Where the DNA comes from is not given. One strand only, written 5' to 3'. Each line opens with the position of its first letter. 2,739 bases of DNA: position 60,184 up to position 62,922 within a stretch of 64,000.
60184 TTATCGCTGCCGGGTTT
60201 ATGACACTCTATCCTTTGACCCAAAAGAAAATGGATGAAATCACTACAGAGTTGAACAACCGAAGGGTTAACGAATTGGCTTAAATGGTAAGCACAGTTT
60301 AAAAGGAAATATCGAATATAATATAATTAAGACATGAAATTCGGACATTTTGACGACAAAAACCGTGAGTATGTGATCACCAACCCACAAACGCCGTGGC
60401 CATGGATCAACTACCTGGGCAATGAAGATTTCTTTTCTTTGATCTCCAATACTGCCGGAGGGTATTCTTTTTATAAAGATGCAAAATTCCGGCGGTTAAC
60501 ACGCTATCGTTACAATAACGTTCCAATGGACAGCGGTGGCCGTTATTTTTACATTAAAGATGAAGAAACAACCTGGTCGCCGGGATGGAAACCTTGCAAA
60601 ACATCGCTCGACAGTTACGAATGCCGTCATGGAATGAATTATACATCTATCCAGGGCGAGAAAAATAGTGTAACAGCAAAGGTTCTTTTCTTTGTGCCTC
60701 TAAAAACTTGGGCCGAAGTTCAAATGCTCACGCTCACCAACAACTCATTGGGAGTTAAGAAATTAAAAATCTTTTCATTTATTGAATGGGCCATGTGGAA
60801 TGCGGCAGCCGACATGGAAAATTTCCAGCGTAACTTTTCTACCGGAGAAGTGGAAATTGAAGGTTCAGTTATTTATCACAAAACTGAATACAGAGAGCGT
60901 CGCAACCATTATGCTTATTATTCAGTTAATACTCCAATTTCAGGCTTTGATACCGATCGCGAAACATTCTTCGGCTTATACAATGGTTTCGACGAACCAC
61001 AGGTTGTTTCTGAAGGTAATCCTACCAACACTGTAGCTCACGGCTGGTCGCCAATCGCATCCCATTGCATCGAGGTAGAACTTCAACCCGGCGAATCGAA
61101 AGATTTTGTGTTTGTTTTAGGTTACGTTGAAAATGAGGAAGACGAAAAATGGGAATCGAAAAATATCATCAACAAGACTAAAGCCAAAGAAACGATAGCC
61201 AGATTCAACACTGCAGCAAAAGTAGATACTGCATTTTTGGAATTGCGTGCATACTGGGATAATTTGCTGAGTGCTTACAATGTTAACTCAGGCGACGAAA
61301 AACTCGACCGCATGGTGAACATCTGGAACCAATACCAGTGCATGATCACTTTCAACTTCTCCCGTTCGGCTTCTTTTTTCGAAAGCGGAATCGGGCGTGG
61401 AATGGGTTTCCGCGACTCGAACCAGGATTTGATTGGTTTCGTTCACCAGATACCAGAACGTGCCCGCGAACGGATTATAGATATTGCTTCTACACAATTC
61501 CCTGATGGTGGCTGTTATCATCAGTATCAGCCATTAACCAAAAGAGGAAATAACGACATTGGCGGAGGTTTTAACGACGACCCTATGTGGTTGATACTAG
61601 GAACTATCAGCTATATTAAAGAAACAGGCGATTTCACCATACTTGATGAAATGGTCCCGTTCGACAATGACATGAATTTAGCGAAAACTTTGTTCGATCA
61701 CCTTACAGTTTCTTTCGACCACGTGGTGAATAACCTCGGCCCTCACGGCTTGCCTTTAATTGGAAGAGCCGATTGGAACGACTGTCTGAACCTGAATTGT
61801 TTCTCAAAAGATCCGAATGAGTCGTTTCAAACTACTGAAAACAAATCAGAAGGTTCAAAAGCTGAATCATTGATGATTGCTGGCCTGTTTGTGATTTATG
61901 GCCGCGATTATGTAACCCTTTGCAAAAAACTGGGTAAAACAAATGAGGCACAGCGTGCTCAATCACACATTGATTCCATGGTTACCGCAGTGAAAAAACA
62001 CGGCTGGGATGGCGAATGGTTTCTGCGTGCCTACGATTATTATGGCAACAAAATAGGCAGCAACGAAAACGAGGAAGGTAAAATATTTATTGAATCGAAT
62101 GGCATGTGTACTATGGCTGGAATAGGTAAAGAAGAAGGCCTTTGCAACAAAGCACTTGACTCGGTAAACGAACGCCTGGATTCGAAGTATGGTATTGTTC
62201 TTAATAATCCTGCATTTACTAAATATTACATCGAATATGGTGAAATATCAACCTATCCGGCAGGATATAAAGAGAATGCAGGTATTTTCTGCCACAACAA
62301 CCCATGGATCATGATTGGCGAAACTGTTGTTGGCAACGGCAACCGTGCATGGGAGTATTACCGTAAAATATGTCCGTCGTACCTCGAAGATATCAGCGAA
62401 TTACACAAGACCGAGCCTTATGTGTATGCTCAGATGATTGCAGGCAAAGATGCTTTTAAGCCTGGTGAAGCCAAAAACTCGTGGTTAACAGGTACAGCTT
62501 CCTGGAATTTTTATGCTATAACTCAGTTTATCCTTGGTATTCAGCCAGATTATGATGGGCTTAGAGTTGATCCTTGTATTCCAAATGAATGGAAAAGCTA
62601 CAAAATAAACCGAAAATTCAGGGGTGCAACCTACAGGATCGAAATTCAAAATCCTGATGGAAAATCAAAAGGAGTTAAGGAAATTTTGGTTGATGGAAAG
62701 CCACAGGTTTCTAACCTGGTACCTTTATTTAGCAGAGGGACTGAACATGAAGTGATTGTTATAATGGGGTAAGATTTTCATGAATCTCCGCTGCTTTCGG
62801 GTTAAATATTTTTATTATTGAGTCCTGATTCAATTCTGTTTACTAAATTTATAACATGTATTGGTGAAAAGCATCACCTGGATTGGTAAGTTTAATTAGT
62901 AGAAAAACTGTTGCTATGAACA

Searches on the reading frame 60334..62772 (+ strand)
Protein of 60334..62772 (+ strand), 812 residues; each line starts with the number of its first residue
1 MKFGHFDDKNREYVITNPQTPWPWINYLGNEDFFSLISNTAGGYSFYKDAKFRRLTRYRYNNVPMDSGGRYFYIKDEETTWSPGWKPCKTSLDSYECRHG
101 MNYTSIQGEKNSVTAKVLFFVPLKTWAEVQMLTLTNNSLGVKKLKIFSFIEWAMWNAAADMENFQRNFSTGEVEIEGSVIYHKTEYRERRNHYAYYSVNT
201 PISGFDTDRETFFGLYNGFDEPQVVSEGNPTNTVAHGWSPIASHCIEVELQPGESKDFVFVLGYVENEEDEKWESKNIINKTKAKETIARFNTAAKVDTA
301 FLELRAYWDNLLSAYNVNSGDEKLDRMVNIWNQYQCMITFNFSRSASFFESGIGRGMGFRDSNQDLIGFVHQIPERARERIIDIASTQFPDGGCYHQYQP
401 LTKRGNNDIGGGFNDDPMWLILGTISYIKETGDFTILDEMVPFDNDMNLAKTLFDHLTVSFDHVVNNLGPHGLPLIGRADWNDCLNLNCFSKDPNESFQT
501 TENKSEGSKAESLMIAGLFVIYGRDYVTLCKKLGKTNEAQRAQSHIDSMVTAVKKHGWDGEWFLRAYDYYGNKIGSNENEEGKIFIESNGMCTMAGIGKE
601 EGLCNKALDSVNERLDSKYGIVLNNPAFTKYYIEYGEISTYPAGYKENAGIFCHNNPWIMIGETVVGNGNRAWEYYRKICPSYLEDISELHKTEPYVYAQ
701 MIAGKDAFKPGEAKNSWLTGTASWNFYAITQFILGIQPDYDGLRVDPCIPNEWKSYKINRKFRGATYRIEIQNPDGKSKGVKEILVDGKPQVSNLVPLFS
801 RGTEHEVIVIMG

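Call 79: search_protein_families(library=pfam, proteins=[window:60334-62772:+], max_evalue=0.00001)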
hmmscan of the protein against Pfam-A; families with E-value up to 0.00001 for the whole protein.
window:60334-62772:+ (812 aa): 2 families
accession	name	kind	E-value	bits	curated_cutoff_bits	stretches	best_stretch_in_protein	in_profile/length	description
PF17167.11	Glyco_hydro_94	-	1.1e-170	568.3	27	1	307-735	1-420/420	Glycosyl hydrolase 94 superfamily, catalytic domain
PF06165.18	GH94_b-supersand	-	9.2e-87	291.1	23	1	21-263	1-251/251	Glycosyl hydrolase 94, supersandwich domain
